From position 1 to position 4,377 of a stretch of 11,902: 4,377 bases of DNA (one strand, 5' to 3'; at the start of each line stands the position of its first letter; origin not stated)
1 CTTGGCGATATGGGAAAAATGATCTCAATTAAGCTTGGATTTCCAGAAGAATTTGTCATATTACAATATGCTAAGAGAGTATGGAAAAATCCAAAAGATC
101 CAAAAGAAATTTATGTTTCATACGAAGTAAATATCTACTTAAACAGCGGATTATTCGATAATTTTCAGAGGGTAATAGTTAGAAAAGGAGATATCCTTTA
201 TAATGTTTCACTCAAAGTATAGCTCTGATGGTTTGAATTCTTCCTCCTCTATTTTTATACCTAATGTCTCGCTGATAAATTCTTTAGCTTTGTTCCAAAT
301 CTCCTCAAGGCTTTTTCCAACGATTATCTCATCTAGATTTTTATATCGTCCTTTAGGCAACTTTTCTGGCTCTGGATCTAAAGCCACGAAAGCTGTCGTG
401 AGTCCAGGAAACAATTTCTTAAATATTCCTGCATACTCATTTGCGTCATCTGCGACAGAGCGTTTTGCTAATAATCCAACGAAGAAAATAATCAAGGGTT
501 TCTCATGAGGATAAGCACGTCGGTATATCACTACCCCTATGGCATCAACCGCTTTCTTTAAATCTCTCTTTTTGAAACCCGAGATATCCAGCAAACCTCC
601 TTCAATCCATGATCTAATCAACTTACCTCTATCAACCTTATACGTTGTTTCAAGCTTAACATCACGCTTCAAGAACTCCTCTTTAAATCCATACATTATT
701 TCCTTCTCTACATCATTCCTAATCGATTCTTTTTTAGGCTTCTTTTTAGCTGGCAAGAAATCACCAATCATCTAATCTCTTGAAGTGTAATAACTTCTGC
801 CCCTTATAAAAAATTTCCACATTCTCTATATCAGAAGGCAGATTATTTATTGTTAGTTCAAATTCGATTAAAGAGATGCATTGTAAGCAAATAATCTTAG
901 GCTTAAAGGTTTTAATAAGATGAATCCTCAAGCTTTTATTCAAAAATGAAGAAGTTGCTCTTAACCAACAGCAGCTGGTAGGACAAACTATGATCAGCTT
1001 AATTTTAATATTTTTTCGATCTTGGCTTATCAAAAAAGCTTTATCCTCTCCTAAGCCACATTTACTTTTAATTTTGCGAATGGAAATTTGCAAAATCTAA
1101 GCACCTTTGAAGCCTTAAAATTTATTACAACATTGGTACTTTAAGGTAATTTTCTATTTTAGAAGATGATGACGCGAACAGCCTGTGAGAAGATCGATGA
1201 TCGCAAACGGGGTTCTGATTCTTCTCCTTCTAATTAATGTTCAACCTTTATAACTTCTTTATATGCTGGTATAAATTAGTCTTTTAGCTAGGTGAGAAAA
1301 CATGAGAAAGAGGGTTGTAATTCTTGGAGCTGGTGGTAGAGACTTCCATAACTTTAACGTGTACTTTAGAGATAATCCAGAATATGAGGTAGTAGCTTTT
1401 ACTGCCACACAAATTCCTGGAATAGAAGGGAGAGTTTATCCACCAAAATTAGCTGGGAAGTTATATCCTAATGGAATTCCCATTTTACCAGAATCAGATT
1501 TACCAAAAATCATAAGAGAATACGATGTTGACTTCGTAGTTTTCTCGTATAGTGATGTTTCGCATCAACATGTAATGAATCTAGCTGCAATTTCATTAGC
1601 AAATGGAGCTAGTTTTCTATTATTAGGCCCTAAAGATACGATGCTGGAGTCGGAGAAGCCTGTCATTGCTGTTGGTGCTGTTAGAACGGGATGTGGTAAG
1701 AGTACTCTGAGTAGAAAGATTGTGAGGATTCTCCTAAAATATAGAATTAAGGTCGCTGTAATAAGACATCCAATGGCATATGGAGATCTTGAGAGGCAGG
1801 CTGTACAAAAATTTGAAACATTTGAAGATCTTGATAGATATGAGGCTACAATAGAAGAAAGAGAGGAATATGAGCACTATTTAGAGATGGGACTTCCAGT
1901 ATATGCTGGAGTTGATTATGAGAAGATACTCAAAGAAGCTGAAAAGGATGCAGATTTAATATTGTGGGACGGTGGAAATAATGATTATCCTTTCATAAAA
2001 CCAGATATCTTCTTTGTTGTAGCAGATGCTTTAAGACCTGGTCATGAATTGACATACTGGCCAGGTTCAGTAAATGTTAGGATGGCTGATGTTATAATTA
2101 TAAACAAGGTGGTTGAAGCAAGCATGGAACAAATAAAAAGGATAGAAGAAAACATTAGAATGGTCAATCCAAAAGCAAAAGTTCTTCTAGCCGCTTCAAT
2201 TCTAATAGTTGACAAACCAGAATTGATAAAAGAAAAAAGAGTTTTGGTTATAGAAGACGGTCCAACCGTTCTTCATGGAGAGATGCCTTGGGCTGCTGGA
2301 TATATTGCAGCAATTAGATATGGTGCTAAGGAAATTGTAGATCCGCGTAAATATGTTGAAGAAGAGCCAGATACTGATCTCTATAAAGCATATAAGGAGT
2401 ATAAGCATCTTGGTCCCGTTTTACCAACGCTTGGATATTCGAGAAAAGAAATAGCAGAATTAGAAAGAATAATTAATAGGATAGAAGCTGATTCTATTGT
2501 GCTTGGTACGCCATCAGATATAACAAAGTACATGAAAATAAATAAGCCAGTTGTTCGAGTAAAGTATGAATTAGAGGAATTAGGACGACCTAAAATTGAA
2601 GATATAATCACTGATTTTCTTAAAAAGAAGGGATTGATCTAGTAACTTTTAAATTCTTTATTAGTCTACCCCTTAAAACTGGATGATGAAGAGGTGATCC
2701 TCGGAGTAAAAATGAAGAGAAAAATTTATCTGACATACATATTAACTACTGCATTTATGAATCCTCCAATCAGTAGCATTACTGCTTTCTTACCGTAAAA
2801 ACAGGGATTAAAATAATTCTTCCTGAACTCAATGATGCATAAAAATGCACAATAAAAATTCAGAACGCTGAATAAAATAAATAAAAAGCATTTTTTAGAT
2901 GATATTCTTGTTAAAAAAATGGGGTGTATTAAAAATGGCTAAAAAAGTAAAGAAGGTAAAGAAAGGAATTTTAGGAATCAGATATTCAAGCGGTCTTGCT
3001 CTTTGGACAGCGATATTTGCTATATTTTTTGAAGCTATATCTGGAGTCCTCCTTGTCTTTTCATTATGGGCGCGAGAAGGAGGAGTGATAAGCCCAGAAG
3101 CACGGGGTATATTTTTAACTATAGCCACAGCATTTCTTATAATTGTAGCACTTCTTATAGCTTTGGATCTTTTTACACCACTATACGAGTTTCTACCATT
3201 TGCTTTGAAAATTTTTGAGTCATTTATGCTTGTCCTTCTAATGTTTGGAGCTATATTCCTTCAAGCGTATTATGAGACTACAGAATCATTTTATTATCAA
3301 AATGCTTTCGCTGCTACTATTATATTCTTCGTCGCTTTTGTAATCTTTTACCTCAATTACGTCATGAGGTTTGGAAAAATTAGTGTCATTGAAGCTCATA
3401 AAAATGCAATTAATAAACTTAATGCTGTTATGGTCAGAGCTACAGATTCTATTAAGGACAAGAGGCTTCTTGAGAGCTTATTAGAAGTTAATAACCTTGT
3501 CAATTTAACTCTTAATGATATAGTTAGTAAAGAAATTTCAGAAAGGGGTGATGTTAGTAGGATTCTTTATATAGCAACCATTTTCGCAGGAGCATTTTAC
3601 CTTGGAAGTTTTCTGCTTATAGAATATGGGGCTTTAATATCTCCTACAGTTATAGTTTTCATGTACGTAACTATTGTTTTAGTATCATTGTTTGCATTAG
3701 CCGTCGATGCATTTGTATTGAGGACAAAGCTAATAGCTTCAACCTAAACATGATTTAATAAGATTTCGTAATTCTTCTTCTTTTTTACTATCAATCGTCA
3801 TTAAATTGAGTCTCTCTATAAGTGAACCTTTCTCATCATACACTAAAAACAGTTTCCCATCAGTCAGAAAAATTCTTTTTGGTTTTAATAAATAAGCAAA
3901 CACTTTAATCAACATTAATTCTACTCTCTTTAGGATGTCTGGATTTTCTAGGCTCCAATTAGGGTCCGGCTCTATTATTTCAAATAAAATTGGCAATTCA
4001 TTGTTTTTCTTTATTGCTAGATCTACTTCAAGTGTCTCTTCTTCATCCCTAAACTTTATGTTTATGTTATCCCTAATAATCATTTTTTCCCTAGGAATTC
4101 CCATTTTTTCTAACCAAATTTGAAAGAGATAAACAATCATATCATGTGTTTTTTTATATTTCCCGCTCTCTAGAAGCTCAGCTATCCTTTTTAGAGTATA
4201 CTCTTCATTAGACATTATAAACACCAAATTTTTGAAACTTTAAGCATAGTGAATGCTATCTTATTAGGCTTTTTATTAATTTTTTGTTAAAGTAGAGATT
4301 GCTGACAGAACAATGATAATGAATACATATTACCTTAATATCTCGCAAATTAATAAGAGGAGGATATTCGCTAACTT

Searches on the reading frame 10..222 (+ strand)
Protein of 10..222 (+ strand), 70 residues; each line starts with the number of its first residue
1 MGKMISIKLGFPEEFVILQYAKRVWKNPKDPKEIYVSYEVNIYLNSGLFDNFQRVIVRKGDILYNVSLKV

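Call 58: search_protein_families(library=pfam, proteins=[window:10-222:+], max_evalue=1)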
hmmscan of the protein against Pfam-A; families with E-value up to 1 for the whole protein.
window:10-222:+ (70 aa): 0 families

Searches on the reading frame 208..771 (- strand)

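Call 5: search_protein_families(library=pfam, proteins=[window:208-771:-], max_evalue=0.01)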
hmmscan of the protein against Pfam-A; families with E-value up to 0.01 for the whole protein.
window:208-771:- (187 aa): 0 families

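Call 42: search_protein_families(library=ncbifam, proteins=[window:208-771:-], max_evalue=0.01)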
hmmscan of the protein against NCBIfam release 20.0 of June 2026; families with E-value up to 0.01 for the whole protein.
window:208-771:- (187 aa): 0 families

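Call 43: search_protein_families(library=pfam, proteins=[window:208-771:-], max_evalue=5)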
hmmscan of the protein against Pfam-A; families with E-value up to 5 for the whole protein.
window:208-771:- (187 aa): 1 family
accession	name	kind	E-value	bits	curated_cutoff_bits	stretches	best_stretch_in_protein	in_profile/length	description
PF21607.2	FabD_helical_ins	-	0.02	15.5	27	1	136-181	5-50/80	[Acyl-carrier-protein] S-malonyltransferase, inserted helical domain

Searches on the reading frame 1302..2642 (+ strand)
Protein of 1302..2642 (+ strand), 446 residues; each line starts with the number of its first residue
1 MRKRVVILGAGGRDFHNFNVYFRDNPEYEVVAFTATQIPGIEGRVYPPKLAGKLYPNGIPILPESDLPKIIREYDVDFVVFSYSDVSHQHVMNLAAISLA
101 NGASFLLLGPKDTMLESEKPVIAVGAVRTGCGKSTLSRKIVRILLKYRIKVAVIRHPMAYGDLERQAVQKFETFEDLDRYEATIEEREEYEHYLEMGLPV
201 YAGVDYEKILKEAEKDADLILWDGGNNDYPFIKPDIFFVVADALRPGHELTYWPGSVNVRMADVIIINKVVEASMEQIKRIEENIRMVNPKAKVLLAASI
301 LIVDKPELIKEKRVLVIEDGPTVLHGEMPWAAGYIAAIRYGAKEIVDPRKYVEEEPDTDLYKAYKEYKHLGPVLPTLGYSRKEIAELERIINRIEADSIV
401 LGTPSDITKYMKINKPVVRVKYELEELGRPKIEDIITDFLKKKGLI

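Call 5: search_protein_families(library=pfam, proteins=[window:1302-2642:+], max_evalue=0.01)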
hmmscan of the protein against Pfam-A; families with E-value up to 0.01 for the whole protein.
window:1302-2642:+ (446 aa): 2 families
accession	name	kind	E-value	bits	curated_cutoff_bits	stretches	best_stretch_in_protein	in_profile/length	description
PF02492.25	cobW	-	0.00033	20.7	20.7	0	258-295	141-179/180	CobW/HypB/UreG, nucleotide-binding domain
PF03205.20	MobB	-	0.0075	16.6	26.6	0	128-172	7-51/133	Molybdopterin guanine dinucleotide synthesis protein B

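Call 42: search_protein_families(library=ncbifam, proteins=[window:1302-2642:+], max_evalue=0.01)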
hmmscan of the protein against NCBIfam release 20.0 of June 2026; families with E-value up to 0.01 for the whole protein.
window:1302-2642:+ (446 aa): 3 families
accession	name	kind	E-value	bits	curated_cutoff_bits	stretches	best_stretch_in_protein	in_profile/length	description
TIGR00073.1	hypB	equivalog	0.0022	17.5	121.2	0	259-297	155-195/217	hydrogenase nickel incorporation protein HypB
NF038288.1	chaper_GTP_ZigA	equivalog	0.0049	15.8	600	0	259-297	171-209/390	zinc metallochaperone GTPase ZigA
TIGR00176.1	mobB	equivalog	0.0099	15.9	76.2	0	129-221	8-94/155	molybdopterin-guanine dinucleotide biosynthesis protein B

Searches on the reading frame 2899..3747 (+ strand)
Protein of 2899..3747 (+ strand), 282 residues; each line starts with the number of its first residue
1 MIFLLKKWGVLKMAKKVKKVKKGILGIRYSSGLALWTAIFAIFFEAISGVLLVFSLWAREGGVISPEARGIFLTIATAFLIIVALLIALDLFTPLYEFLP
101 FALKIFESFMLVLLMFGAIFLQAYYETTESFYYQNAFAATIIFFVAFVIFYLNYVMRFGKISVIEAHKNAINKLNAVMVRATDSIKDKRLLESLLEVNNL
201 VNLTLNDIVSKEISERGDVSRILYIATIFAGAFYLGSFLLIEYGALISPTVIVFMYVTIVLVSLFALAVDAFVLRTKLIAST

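Call 5: search_protein_families(library=pfam, proteins=[window:2899-3747:+], max_evalue=0.01)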
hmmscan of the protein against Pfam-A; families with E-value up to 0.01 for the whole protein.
window:2899-3747:+ (282 aa): 0 families

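Call 42: search_protein_families(library=ncbifam, proteins=[window:2899-3747:+], max_evalue=0.01)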
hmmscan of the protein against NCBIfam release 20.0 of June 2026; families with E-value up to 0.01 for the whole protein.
window:2899-3747:+ (282 aa): 0 families

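Call 43: search_protein_families(library=pfam, proteins=[window:2899-3747:+], max_evalue=5)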
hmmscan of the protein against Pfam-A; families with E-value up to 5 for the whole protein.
window:2899-3747:+ (282 aa): 0 families

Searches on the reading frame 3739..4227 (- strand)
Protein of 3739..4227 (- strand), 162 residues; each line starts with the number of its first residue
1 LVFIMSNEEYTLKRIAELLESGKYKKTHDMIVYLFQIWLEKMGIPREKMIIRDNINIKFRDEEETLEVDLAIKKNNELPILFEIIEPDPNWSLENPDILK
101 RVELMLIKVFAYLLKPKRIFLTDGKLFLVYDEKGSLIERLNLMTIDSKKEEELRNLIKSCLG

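Call 5: search_protein_families(library=pfam, proteins=[window:3739-4227:-], max_evalue=0.01)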
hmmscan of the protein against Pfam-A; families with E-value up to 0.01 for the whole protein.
window:3739-4227:- (162 aa): 0 families

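Call 42: search_protein_families(library=ncbifam, proteins=[window:3739-4227:-], max_evalue=0.01)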
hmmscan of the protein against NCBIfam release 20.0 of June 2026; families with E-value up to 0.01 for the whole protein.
window:3739-4227:- (162 aa): 0 families

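Call 43: search_protein_families(library=pfam, proteins=[window:3739-4227:-], max_evalue=5)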
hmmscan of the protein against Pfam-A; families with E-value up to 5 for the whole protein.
window:3739-4227:- (162 aa): 0 families
